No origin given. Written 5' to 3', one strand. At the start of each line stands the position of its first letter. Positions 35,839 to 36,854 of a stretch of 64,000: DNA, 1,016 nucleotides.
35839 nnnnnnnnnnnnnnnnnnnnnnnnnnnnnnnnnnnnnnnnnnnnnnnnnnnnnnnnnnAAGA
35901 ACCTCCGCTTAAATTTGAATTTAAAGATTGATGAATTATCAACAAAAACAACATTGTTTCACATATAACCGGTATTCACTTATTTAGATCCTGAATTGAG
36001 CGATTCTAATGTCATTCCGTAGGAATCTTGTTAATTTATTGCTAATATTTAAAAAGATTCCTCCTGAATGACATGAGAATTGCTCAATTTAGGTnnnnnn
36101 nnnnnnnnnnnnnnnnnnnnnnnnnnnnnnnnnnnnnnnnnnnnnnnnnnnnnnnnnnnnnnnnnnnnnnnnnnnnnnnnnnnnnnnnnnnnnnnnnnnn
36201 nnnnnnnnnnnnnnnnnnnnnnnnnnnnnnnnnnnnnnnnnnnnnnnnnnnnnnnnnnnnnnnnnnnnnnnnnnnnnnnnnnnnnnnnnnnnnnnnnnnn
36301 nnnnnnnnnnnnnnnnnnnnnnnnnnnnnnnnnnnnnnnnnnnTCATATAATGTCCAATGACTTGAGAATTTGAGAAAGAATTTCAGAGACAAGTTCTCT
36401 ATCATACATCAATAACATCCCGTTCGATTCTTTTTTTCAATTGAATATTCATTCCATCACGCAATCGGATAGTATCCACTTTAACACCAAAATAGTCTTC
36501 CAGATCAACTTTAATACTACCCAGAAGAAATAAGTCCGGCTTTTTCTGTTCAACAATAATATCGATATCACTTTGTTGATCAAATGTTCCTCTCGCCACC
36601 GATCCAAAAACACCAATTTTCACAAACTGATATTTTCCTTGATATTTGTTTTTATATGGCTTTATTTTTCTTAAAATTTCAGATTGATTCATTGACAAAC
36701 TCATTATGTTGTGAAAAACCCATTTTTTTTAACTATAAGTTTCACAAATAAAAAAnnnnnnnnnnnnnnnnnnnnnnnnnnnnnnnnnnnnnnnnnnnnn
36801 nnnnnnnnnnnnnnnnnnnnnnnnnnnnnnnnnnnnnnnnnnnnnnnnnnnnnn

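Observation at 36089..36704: MntA/HepT toxin-antitoxin locus in which the HEPN toxin is disabled twice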

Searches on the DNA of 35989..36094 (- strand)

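Call 58: search_dna_similar(query=window:35989-36094:-, collection=plasmids, mode=distant, max_rows=5)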
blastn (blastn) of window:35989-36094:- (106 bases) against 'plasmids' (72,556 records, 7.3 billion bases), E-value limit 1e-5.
No match.
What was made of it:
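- Tried and rejected: The MITE has no match in the plasmid collection (call 58).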

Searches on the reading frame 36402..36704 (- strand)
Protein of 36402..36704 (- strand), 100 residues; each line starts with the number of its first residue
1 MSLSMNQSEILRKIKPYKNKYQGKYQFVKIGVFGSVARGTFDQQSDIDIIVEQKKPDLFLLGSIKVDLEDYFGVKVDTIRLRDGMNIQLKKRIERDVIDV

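Call 7: search_protein_families(library=pfam, proteins=[window:36405-36704:-], max_evalue=1)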
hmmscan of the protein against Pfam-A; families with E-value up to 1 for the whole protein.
seq(100 aa): 3 families
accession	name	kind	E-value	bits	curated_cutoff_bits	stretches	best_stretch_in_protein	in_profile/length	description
PF01909.29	NTP_transf_2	-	3.4e-10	40.6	21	1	27-87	14-79/93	Nucleotidyltransferase domain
PF18765.7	Polbeta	-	3.4e-09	37.2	26.9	1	18-95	7-82/93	Polymerase beta, Nucleotidyltransferase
PF22600.2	MTPAP-like_central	-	0.00023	21.7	27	1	9-58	24-70/139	Poly(A) RNA polymerase, mitochondrial-like, central palm domain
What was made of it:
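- On Type VII MntA/HepT (MNT/HEPN) toxin-antitoxin system: PF01909 scores 40.6 bits against a cut-off of 21 (call 7).
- Checked: It matches Pfam NTP_transf_2 at 40.6 bits against a cut-off of 21 (call 7).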

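Call 15: find_encoding_contigs(protein=window:36402-36704:-, flank=3000, max_places=10)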
Protein window:36402-36704:- (100 aa): 1 contig read that carries it; 1 place shown.
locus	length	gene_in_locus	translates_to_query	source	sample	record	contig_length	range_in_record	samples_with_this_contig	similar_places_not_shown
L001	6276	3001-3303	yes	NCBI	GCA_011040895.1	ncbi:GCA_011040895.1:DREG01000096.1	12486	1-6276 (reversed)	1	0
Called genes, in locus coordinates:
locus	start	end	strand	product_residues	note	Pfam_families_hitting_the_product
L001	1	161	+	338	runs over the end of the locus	PF01207:Dus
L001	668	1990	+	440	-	-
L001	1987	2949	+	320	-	PF00696:AA_kinase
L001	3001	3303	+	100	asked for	PF01909:NTP_transf_2, PF18765:Polbeta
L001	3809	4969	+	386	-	PF08442:ATP-grasp_2, PF13549:ATP-grasp_5, PF24948:Citrate_synth_N, PF00549:Ligase_CoA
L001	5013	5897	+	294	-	PF02629:CoA_binding, PF13607:Succ_CoA_lig, PF00549:Ligase_CoA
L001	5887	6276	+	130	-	?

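Call 18: list_cluster_members(proteins=[window:36402-36704:-, window:36756-37718:-, window:34736-35896:-])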
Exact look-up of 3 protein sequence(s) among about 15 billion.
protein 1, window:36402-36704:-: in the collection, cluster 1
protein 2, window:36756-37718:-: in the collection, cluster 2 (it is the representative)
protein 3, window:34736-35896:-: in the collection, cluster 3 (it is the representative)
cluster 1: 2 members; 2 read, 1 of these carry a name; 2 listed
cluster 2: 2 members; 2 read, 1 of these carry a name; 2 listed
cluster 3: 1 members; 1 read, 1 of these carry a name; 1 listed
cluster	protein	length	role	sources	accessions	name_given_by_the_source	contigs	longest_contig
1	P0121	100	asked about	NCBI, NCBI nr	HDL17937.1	MAG TPA: nucleotidyltransferase [Bacteroidetes bacterium] | nucleotidyltransferase [Bacteroidota bacterium]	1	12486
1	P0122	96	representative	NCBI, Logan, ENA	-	-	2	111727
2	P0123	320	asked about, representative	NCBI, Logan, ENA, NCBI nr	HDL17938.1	MAG TPA: carbamate kinase [Bacteroidetes bacterium] | carbamate kinase [Bacteroidota bacterium]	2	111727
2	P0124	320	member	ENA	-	-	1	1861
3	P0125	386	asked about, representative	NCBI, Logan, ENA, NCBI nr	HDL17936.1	MAG TPA: ADP-forming succinate--CoA ligase subunit beta [Bacteroidetes bacterium] | ADP-forming succinate--CoA ligase subunit beta [Bacteroidota bacterium]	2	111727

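Call 19: find_encoding_contigs(protein=window:36402-36692:-, flank=3000, max_places=10)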
Protein window:36402-36692:- (96 aa): 3 contigs read that carry it; 2 places shown.
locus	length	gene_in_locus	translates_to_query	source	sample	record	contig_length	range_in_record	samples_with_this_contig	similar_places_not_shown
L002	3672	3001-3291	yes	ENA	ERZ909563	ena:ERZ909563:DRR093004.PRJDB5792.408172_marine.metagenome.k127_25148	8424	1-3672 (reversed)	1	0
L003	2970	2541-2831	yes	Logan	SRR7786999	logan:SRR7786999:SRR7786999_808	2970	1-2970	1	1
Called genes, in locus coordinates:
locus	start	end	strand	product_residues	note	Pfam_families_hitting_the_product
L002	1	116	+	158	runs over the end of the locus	-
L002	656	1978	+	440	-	-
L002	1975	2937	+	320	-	PF00696:AA_kinase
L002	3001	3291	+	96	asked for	PF01909:NTP_transf_2, PF18765:Polbeta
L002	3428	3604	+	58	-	PF01934:HepT-like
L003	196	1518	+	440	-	-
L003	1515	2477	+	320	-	PF00696:AA_kinase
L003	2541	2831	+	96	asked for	PF01909:NTP_transf_2, PF18765:Polbeta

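Call 22: find_homologous_proteins(query=window:36405-36704:-, max_evalue=0.001)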
Query window:36405-36704:- (100 aa): 20 proteins with E <= 0.001 among 22 candidates.
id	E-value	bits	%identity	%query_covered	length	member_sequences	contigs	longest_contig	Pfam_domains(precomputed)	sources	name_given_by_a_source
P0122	5.1e-54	198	100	96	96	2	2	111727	PF18765.8,PF01909.30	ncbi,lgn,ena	-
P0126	1.6e-30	123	65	96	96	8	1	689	PF18765.8,PF01909.30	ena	-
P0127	1.6e-29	120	63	96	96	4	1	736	PF18765.8,PF22600.3,PF01909.30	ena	-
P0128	6.5e-29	118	63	96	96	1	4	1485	PF18765.8,PF01909.30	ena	-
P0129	1.0e-28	118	63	94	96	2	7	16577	PF18765.8,PF01909.30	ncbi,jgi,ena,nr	ncbi:MAG: nucleotidyltransferase domain-containing protein [Deltaproteobacteria bacterium]|nr:nucleo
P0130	3.7e-28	116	63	96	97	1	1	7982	PF18765.8,PF01909.30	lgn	-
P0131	7.5e-28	115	64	96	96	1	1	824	PF18765.8,PF01909.30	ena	-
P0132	2.0e-27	113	57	96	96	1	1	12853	PF18765.8,PF01909.30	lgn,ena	-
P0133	2.0e-27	113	58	96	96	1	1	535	PF18765.8,PF01909.30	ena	-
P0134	1.3e-26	111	63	96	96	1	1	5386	PF18765.8,PF01909.30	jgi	-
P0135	1.0e-25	108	55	96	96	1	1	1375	PF18765.8,PF01909.30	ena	-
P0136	3.7e-22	97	54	96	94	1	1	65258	PF18765.8,PF01909.30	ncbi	-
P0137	1.6e-21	95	57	90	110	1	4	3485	PF18765.8,PF01909.30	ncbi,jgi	jgi:uncharacterized protein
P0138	3.4e-21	93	54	96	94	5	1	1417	PF18765.8,PF01909.30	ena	-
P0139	1.0e-19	89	50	92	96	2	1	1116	PF18765.8,PF22600.3,PF01909.30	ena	-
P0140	2.2e-19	88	52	96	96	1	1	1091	PF18765.8,PF01909.30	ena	-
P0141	1.9e-15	75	54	87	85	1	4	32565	PF18765.8,PF01909.30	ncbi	-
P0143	6.3e-7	48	35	96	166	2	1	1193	PF18765.8,PF01381.29,PF13560.13,PF01909.30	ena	-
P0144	2.5e-4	39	41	83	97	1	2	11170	PF18765.8,PF01909.30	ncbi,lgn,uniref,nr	ncbi:nucleotidyltransferase family protein [candidate division TA06 bacterium]|uniref:Nucleotidyltra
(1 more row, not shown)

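Call 29: find_encoding_contigs(protein=P0124, flank=3000, max_places=5)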
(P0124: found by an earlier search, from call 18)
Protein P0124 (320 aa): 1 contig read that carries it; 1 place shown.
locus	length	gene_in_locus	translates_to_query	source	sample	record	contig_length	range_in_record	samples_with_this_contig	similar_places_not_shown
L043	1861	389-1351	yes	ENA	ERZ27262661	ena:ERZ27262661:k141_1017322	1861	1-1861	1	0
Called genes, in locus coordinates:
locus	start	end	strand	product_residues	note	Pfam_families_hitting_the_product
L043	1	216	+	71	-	?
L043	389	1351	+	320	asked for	PF00696:AA_kinase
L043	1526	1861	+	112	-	?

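Call 48: search_protein_families(library=ncbifam, proteins=[window:36405-36692:-], max_evalue=0.01)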
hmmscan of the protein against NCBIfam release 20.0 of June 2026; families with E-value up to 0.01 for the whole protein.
seq(96 aa): 2 families
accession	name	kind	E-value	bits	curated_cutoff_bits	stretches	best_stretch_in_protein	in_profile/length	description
NF047752.1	MntA_antitoxin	equivalog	1.5e-09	37.7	60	1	25-89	9-73/106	type VII toxin-antitoxin system MntA family adenylyltransferase antitoxin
NF033061.1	ANT_4p_I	equivalog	0.0045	16.6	350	1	5-46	10-53/253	ANT(4')-I family aminoglycoside nucleotidyltransferase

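Call 49: search_protein_families(library=padloc, proteins=[window:36405-36692:-], max_evalue=0.01)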
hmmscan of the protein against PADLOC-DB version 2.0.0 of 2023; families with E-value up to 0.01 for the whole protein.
seq(96 aa): 9 families
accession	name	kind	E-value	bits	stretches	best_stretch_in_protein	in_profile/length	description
PDLC04906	PDC-S09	-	1.7e-20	71.2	1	1-94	1-96/98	-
PDLC04904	PDC-S09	-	6.4e-20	69.3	1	1-95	1-97/104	-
PDLC04902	PDC-S09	-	2.8e-15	54.4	1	17-93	15-92/97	-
PDLC04905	PDC-S09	-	3.8e-11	41.2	1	14-92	12-94/101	-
PDLC04903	PDC-S09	-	5.8e-08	31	1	4-47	8-50/108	-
PDLC04907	PDC-S09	-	1.8e-07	29.3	1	6-52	10-56/114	-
PDLC04368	PDC-M05A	-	0.00011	20.1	1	28-47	112-131/201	-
PDLC04369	PDC-M05A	-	0.0017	16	1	28-47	108-127/201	-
PDLC00769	Cyclase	-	0.0034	14.9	1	4-47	22-72/261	oligonucleotide-cyclase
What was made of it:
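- MntA matches models of a PADLOC candidate defence system, PDC-S09, at E = 1.7e-20 (call 49).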
